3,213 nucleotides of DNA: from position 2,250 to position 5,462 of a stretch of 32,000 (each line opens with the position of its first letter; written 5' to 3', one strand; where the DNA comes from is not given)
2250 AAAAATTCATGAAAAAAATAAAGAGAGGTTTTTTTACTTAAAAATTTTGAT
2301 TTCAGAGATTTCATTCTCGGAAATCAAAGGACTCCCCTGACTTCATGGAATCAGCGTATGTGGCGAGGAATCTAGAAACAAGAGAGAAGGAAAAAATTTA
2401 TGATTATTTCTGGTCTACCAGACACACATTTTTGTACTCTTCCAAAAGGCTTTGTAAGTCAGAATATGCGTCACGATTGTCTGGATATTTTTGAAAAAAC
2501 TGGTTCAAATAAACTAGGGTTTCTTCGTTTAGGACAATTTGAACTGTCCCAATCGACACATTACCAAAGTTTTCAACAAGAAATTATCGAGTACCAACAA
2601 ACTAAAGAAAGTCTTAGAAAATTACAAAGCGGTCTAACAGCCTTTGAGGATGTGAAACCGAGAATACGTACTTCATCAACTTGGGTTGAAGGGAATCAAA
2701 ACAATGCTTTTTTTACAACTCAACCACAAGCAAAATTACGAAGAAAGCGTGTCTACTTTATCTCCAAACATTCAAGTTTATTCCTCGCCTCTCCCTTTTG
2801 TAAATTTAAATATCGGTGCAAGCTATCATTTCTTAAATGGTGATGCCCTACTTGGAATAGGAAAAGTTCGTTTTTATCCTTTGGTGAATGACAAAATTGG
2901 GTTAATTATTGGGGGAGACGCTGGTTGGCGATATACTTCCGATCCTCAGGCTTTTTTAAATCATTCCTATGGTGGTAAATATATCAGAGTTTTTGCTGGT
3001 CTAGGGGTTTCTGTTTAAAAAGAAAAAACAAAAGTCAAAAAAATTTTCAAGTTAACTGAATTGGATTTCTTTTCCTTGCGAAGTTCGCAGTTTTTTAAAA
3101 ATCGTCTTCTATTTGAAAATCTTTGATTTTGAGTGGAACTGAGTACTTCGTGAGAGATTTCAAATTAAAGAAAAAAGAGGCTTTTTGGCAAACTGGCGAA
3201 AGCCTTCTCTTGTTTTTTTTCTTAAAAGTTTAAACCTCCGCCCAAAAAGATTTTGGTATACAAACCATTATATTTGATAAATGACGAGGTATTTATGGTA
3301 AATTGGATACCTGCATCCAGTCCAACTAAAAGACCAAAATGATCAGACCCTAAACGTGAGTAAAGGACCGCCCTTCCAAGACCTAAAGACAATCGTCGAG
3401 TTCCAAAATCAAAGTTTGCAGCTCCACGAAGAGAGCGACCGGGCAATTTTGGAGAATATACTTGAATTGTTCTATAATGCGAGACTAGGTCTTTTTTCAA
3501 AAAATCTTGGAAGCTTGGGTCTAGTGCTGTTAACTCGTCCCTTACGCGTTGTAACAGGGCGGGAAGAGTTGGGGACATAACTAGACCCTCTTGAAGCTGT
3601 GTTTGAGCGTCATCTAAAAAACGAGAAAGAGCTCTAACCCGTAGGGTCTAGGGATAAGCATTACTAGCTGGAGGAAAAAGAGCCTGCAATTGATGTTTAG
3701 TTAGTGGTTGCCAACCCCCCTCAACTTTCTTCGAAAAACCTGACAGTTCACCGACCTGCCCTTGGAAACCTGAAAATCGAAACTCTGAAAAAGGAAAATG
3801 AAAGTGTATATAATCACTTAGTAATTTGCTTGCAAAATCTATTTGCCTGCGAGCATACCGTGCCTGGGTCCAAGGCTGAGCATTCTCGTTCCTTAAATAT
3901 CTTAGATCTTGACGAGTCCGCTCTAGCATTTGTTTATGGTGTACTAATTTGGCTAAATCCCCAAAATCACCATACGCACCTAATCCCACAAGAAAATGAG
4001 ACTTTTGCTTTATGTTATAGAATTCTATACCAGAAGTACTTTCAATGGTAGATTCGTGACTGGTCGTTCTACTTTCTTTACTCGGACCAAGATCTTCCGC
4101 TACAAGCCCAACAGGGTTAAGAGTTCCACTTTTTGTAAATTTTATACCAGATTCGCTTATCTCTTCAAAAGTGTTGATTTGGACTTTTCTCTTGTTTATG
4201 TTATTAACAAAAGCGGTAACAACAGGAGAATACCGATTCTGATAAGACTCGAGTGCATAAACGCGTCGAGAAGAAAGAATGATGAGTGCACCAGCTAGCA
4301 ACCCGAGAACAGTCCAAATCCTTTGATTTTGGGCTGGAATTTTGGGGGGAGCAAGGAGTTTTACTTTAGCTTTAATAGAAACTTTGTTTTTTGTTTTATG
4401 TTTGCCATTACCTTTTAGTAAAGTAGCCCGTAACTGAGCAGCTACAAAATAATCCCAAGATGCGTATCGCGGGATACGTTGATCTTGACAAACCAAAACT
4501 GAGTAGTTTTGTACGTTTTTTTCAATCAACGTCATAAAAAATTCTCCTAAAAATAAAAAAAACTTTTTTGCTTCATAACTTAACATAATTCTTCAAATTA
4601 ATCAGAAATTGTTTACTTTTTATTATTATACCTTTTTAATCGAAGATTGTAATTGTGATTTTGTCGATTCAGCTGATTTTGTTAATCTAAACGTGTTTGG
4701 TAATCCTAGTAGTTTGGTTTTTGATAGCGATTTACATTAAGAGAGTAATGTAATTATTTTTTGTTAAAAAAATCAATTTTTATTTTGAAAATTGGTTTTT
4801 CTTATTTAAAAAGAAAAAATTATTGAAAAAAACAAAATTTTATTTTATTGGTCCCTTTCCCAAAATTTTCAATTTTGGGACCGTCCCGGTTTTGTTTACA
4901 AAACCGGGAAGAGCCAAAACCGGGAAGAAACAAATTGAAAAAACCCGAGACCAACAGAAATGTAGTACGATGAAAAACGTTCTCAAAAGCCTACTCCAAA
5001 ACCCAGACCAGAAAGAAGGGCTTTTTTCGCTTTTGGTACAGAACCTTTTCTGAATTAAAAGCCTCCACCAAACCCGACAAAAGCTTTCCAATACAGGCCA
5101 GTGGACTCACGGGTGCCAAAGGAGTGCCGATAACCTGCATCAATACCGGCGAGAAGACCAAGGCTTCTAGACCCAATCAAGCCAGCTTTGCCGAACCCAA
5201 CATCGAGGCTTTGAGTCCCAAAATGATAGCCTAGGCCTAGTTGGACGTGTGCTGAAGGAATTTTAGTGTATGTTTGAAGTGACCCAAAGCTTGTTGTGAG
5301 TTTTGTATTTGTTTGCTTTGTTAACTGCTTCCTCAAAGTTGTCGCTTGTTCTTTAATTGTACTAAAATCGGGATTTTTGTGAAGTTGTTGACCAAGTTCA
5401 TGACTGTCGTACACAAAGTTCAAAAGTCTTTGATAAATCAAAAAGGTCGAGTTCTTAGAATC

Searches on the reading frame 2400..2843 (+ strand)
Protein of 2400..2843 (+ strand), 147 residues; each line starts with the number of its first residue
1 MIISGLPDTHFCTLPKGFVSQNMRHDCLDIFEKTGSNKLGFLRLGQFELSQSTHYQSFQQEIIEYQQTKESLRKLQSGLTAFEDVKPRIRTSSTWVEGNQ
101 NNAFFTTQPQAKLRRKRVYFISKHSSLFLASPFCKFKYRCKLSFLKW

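Call 7: search_protein_families(library=pfam, proteins=[window:2400-2843:+], max_evalue=1)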
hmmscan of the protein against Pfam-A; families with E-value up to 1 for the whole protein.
window:2400-2843:+ (147 aa): 1 family
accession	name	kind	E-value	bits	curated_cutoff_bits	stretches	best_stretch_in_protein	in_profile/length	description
PF02465.23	FliD_N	-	0.16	13.1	24.8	1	52-95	17-60/97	Flagellar hook-associated protein 2 N-terminus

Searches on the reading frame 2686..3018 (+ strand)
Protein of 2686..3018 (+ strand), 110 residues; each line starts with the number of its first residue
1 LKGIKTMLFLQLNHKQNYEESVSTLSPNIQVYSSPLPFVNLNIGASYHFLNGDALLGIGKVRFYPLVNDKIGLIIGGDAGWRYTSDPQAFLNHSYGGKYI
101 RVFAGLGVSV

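Call 7: search_protein_families(library=pfam, proteins=[window:2686-3018:+], max_evalue=1)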
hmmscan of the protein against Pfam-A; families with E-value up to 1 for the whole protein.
window:2686-3018:+ (110 aa): 0 families

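Call 8: search_protein_families(library=ncbifam, proteins=[window:2686-3018:+], max_evalue=1)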
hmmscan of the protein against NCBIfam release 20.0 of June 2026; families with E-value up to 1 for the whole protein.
window:2686-3018:+ (110 aa): 0 families

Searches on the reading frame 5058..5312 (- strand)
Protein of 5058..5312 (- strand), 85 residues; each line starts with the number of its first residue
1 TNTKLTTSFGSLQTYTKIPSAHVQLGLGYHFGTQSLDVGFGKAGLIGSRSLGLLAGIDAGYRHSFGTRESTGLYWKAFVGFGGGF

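Call 97: find_homologous_proteins(query=A5, max_evalue=0.001)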
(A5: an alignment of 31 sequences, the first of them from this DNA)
Query A5 (31 sequences): 349 candidates shared short words with the query, none scored E <= 0.001.

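Call 98: search_solved_structures(query=A5, max_evalue=10, show_alignments=1)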
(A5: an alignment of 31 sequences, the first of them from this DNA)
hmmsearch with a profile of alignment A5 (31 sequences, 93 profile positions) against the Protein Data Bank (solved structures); distinct sequences matched with E-value up to 10: 0.
